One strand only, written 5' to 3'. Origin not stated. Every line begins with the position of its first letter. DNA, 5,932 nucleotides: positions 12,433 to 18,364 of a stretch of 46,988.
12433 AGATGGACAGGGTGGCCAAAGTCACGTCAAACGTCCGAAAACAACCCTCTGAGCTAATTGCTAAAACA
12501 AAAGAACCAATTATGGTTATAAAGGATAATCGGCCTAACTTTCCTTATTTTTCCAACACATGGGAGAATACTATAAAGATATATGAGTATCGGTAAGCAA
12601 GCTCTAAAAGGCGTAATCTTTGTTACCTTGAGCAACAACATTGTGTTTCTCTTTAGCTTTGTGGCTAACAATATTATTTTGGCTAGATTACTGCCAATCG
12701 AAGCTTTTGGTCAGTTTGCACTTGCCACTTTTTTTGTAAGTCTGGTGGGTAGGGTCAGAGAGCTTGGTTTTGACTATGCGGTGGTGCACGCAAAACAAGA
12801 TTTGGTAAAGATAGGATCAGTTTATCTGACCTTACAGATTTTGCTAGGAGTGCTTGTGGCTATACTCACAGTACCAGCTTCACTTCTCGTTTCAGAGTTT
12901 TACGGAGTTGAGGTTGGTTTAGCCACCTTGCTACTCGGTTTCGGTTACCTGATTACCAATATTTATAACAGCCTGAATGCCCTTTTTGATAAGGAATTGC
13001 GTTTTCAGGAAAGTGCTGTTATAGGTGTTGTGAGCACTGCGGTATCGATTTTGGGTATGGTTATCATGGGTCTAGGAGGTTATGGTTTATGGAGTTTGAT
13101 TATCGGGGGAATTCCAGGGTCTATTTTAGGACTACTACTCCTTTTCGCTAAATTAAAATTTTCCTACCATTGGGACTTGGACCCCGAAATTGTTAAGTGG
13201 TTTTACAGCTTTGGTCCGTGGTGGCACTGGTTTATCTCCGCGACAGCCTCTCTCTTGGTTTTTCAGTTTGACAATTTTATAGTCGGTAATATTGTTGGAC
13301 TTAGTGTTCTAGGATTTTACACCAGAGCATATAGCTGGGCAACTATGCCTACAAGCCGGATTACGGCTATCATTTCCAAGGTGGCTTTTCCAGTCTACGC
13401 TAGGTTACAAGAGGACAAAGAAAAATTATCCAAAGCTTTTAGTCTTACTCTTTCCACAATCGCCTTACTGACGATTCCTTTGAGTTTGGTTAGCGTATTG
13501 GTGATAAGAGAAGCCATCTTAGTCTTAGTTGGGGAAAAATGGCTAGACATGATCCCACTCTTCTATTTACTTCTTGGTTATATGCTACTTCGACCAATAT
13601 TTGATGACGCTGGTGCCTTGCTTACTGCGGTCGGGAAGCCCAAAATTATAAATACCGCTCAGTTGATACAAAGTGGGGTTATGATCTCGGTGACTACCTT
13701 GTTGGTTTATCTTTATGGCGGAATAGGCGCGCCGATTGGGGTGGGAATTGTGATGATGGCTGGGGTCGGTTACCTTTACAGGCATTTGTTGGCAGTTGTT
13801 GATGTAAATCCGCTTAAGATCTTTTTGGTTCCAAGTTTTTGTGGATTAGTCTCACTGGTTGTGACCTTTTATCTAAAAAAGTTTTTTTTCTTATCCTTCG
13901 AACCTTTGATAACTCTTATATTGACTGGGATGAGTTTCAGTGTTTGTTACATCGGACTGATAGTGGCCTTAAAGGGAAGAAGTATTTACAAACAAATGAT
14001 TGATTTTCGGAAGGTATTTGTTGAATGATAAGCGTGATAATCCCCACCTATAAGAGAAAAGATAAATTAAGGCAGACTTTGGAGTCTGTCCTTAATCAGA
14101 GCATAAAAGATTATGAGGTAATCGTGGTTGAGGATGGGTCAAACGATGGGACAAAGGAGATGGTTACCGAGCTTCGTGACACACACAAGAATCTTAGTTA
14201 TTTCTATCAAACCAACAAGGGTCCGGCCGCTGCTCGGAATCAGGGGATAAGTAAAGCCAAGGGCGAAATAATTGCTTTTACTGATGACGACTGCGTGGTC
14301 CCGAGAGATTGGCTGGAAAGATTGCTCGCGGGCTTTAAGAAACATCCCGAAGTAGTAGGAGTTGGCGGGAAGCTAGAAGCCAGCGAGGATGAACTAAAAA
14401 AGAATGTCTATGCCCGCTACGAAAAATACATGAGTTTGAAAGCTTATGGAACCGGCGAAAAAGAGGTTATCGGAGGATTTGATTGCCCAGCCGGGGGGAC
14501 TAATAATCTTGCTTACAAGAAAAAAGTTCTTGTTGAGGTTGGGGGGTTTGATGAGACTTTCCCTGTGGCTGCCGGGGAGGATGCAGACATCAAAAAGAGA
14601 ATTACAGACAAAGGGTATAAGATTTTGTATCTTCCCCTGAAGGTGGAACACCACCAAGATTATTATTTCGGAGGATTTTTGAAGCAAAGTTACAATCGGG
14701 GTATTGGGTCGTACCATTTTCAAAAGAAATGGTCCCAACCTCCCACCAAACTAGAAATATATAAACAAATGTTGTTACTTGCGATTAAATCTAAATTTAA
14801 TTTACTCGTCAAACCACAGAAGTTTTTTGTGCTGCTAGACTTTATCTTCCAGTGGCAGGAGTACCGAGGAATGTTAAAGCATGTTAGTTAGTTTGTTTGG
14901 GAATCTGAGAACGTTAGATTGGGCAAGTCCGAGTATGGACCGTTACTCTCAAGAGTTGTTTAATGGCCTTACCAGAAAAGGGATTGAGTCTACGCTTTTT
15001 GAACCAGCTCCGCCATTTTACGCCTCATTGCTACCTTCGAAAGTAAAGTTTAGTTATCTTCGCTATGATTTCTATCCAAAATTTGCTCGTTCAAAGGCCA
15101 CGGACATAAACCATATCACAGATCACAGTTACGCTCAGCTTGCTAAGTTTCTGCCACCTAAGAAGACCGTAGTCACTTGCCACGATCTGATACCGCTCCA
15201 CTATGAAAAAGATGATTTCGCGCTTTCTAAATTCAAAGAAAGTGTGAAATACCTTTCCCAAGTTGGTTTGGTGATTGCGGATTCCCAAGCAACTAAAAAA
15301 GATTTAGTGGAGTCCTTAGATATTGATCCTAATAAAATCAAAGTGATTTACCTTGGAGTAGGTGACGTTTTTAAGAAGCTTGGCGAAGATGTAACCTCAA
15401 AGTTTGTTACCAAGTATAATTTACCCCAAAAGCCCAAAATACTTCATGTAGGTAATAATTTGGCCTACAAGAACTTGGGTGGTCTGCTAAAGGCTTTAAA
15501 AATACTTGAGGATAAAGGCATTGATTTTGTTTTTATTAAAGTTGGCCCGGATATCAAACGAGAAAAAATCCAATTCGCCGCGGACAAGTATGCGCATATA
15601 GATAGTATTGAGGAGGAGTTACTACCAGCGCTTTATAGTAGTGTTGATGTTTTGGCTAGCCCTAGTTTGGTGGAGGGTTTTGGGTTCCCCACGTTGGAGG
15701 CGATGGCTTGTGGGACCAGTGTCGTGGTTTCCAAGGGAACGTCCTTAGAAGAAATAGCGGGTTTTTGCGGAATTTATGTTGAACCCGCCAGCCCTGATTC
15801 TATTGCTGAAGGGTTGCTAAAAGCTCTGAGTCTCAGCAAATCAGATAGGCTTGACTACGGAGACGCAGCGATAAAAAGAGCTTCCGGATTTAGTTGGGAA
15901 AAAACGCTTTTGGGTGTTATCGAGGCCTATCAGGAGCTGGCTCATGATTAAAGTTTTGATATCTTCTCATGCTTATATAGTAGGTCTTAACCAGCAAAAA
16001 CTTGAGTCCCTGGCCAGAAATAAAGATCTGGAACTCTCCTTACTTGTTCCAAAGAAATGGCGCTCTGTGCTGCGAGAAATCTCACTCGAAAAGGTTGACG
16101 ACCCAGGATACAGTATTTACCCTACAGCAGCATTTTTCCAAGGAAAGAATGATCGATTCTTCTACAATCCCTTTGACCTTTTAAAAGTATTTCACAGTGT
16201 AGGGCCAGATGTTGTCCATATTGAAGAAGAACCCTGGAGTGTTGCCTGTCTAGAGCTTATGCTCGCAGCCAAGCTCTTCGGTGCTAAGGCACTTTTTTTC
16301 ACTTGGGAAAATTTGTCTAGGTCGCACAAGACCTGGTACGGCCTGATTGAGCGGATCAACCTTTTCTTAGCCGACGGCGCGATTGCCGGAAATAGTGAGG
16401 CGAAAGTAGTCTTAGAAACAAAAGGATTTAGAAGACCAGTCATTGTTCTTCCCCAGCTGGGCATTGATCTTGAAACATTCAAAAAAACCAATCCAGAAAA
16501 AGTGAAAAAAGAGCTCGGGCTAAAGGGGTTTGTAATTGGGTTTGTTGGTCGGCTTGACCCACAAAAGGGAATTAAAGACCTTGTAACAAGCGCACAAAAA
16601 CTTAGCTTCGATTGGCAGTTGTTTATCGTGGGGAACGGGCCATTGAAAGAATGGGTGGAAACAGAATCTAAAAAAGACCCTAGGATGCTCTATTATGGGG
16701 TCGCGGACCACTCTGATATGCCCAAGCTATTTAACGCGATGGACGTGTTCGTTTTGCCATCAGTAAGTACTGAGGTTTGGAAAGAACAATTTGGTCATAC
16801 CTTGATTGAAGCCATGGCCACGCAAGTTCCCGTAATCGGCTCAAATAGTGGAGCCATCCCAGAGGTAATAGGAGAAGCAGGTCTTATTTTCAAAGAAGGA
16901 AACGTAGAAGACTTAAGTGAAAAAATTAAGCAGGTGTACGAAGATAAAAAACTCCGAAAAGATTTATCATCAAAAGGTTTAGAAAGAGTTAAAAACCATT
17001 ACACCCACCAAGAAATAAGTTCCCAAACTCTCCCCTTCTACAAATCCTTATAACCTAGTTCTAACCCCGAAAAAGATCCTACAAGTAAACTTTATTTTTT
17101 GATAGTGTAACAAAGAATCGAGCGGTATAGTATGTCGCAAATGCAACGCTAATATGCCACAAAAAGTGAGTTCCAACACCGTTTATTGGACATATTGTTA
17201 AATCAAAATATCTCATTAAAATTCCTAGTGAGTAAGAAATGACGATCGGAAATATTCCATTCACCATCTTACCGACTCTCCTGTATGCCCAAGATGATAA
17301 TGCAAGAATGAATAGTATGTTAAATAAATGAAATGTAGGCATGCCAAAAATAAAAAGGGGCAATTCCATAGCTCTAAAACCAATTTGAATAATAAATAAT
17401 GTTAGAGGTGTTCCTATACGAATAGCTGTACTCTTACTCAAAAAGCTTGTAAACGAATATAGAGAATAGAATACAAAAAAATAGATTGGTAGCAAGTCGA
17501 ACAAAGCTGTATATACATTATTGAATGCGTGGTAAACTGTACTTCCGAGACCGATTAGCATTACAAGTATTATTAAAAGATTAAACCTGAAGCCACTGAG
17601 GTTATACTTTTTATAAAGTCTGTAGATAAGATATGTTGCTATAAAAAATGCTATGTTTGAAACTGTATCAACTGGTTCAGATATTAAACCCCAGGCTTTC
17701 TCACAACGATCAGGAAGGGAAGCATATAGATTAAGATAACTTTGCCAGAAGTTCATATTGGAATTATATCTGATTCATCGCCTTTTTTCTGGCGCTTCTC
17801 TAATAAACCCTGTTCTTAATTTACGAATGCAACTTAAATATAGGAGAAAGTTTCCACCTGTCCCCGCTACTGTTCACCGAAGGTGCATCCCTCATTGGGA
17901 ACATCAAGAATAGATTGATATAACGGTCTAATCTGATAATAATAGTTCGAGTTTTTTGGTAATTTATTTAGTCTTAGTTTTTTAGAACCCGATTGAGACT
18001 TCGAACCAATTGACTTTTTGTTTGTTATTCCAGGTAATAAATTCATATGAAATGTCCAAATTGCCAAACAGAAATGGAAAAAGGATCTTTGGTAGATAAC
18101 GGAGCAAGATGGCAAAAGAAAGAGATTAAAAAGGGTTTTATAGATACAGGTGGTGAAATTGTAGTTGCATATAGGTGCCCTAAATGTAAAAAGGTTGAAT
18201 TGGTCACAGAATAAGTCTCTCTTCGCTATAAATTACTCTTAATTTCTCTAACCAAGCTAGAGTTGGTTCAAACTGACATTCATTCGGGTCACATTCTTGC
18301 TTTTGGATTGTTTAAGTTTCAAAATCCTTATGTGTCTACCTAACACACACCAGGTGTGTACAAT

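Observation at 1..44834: Unusually GT-dense locus: 9 GT-C-type membrane proteins, 11 GT4, 4 GT2 and 1 phosphoglycosyl transferase, suggesting an undescribed extracytoplasmic glycan system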

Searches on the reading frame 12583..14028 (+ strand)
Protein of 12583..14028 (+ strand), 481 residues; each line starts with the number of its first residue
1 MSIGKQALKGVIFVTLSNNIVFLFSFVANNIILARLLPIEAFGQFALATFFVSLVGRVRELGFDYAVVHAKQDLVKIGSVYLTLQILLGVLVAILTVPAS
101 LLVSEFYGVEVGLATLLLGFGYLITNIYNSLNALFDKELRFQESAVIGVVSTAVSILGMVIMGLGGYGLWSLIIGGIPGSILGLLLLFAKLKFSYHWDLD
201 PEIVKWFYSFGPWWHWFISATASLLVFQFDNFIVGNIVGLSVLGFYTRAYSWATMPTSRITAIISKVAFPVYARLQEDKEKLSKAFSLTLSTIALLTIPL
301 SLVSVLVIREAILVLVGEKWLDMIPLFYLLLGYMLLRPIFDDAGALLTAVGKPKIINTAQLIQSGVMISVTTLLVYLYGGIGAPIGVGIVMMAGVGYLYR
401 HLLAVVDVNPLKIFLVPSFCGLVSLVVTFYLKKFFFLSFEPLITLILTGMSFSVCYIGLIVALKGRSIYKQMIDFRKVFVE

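Call 4: search_protein_families(library=pfam, proteins=[window:12583-14028:+], max_evalue=0.01)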
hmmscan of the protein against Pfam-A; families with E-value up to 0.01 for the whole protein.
window:12583-14028:+ (481 aa): 2 families
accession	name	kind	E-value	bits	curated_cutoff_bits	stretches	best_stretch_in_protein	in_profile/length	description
PF13440.11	Polysacc_synt_3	-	6.7e-55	186.8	23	1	32-325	1-293/293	Polysaccharide biosynthesis protein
PF01943.22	Polysacc_synt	-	2.5e-22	80.1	28.2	1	8-276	2-274/274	Polysaccharide biosynthesis protein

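Call 64: search_protein_families(library=ncbifam, proteins=[window:12583-14028:+], max_evalue=0.00001)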
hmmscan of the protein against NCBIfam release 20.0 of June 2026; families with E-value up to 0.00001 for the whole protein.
window:12583-14028:+ (481 aa): 3 families
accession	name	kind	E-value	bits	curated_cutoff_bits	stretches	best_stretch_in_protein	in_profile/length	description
NF007773.0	PRK10459.1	equivalog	2.1e-39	135.9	273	1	1-435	1-439/492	MOP flippase family protein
NF047674.1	TeichurnBiosyTuaB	equivalog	4.4e-33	115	580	1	2-371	3-369/469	teichuronic acid biosynthesis protein TuaB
NF058658.1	Oglyco_Wzx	exception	4.9e-27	95.1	720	1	4-475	7-474/478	O-glycosylation flippase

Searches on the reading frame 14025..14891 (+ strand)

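Call 5: search_protein_families(library=pfam, proteins=[window:14025-14891:+], max_evalue=0.01)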
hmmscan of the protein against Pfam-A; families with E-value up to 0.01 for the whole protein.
window:14025-14891:+ (288 aa): 6 families
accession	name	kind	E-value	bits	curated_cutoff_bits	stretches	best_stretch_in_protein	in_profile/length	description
PF00535.33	Glycos_transf_2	-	5.4e-39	134.3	23.3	1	3-129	1-128/168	Glycosyl transferase family 2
PF13641.12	Glyco_tranf_2_3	-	4.7e-23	82.9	27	1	2-207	3-208/230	Glycosyltransferase like family 2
PF10111.15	Glyco_tranf_2_2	-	2.1e-21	77.1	27.3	1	3-206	1-212/276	Glycosyltransferase like family 2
PF13632.12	Glyco_trans_2_3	-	1.3e-05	25.6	27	1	82-228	1-142/198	Glycosyl transferase family group 2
PF13506.12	Glyco_transf_21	-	1.9e-05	24.6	21.7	1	72-208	23-152/174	Glycosyl transferase family 21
PF02709.20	Glyco_transf_7C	-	0.0012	18.9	23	1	161-209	23-71/78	N-terminal domain of galactosyltransferase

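Call 27: search_protein_families(library=ncbifam, proteins=[window:14025-14891:+], max_evalue=0.001)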
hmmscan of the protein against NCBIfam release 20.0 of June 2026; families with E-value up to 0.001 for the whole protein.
window:14025-14891:+ (288 aa): 26 families (the best 25 are shown)
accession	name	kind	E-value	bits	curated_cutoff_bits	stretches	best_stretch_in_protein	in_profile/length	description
NF041875.1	EPS_EpsD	equivalog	2e-43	149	370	1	2-239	1-237/325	exopolysaccharide biosynthesis glycosyltransferase EpsD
TIGR03965.1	mycofact_glyco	equivalog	1e-41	143.3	280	1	2-236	76-307/467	mycofactocin biosynthesis glycosyltransferase MftF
NF041394.1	GtaseAglG_Halo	equivalog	1.1e-25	90.5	440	1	2-193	3-197/304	glucosyl-dolichyl phosphate glucuronosyltransferase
NF038299.1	EPS_HpsN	equivalog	2.5e-24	85.8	425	1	1-211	2-221/317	hormogonium polysaccharide biosynthesis glycosyltransferase HpsN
TIGR03937.1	PgaC_IcaA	equivalog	4.1e-24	85.3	422.3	1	1-204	46-244/407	poly-beta-1,6-N-acetyl-D-glucosamine synthase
NF038302.1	EPS_HpsE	equivalog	9.8e-24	83.9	300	1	2-139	3-146/307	hormogonium polysaccharide biosynthesis glycosyltransferase HpsE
NF050050.1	ProtGlycPglI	equivalog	1.2e-23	84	500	1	2-104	4-108/306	GalNAc(5)-diNAcBac-PP-undecaprenol beta-1,3-glucosyltransferase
NF007482.0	PRK10073.1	equivalog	3.3e-23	82.2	423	1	2-101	8-107/334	glycosyltransferase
NF047683.1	TeichurnBiosyTuaG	equivalog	3.3e-21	76.1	400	1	2-110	8-117/252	teichuronic acid biosynthesis protein TuaG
TIGR04283.1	glyco_like_mftF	equivalog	7.6e-18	64.9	182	1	2-208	1-183/221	TIGR04283 family arsenosugar biosynthesis glycosyltransferase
NF053739.1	GlytfEpsEBac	equivalog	5.2e-14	51.9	450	1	2-120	3-123/265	glycosyltransferase EpsE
TIGR03111.1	glyc2_xrt_Gpos1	hypoth_equivalog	9.1e-14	51.1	363.95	1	2-136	51-187/439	TIGR03111 family XrtG-associated glycosyltransferase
NF007453.0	PRK10018.1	equivalog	2.5e-12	47.1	382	1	1-129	7-132/280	colanic acid biosynthesis glycosyltransferase WcaA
TIGR04017.1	WcaA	equivalog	3.6e-12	46.5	495.75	1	1-129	6-131/279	colanic acid biosynthesis glycosyltransferase WcaA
NF047588.1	GlcsyltransPgfSStrep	equivalog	9.6e-11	41.4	500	1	2-132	3-136/308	glycosyltransferase PgfS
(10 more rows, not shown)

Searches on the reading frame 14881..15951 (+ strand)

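Call 5: search_protein_families(library=pfam, proteins=[window:14881-15951:+], max_evalue=0.01)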
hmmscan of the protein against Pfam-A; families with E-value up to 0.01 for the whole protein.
window:14881-15951:+ (356 aa): 4 families
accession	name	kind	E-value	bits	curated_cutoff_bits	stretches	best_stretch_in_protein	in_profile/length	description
PF00534.26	Glycos_transf_1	-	8.5e-22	77.9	26.4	1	181-332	11-171/172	Glycosyl transferases group 1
PF13692.12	Glyco_trans_1_4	-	5.3e-19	69.3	27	1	185-316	2-140/142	Glycosyl transferases group 1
PF13439.12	Glyco_transf_4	-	6.6e-12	46.2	28.5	1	21-160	6-166/170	Glycosyltransferase Family 4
PF20706.3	GT4-conflict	-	0.00029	20.4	26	1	248-287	275-314/385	Family 4 Glycosyltransferase in conflict systems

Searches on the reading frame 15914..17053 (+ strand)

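Call 5: search_protein_families(library=pfam, proteins=[window:15914-17053:+], max_evalue=0.01)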
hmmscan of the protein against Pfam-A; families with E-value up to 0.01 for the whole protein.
window:15914-17053:+ (379 aa): 3 families
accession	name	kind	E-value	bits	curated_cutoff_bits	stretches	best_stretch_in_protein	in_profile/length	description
PF00534.26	Glycos_transf_1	-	3.9e-33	114.8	26.4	1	196-355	6-169/172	Glycosyl transferases group 1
PF13692.12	Glyco_trans_1_4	-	6.5e-29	101.4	27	1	206-344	2-142/142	Glycosyl transferases group 1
PF13524.12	Glyco_trans_1_2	-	4.1e-09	37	25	1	232-369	13-139/144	Glycosyl transferase-like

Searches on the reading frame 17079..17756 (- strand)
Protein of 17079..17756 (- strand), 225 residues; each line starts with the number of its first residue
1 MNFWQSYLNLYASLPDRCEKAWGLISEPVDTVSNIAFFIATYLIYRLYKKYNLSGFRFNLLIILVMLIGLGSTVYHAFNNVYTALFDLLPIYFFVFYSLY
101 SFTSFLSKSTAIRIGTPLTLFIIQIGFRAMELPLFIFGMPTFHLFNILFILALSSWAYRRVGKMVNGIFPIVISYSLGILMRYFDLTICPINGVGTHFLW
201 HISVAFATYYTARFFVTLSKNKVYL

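Call 5: search_protein_families(library=pfam, proteins=[window:17079-17756:-], max_evalue=0.01)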
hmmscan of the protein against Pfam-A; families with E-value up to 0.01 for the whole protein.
window:17079-17756:- (225 aa): 1 family
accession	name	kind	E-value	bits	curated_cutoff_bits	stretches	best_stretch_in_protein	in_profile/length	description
PF05875.18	Ceramidase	-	1.7e-12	47.8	32.5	1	23-218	18-233/259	Ceramidase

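Call 27: search_protein_families(library=ncbifam, proteins=[window:17079-17756:-], max_evalue=0.001)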
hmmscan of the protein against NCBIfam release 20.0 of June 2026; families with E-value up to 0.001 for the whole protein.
window:17079-17756:- (225 aa): 0 families

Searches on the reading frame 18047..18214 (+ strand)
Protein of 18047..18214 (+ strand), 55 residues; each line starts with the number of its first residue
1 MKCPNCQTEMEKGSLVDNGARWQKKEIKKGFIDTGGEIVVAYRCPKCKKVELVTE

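Call 14: search_protein_families(library=pfam, proteins=[window:18047-18214:+], max_evalue=0.01)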
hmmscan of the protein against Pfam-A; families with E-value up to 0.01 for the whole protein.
window:18047-18214:+ (55 aa): 7 families
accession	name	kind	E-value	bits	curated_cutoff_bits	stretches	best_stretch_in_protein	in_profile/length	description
PF20097.4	DUF6487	-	7.9e-11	42.7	24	1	3-50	1-61/67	Domain of unknown function (DUF6487)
PF13453.11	Zn_ribbon_TFIIB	-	0.00019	21.2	22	0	2-12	1-11/41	Transcription factor zinc-finger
PF17283.8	Zn_ribbon_SprT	-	0.00058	20.3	28.1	1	3-49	7-32/38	SprT-like zinc ribbon domain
PF23470.1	Zn_ribbon_PF0610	-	0.0015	18.7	26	0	36-49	13-26/39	PF0610 rubredoxin-like zinc beta-ribbon domain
PF13248.11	Zn_ribbon_3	-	0.0021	17.9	27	0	42-50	3-11/26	zinc-ribbon domain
PF22747.2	Zn_ribbon_DUF2089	-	0.0067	16.9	27.6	0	1-11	13-23/32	DUF2089 zinc ribbon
PF24444.1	DUF7563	-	0.0086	16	27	0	40-49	25-34/39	Family of unknown function (DUF7563)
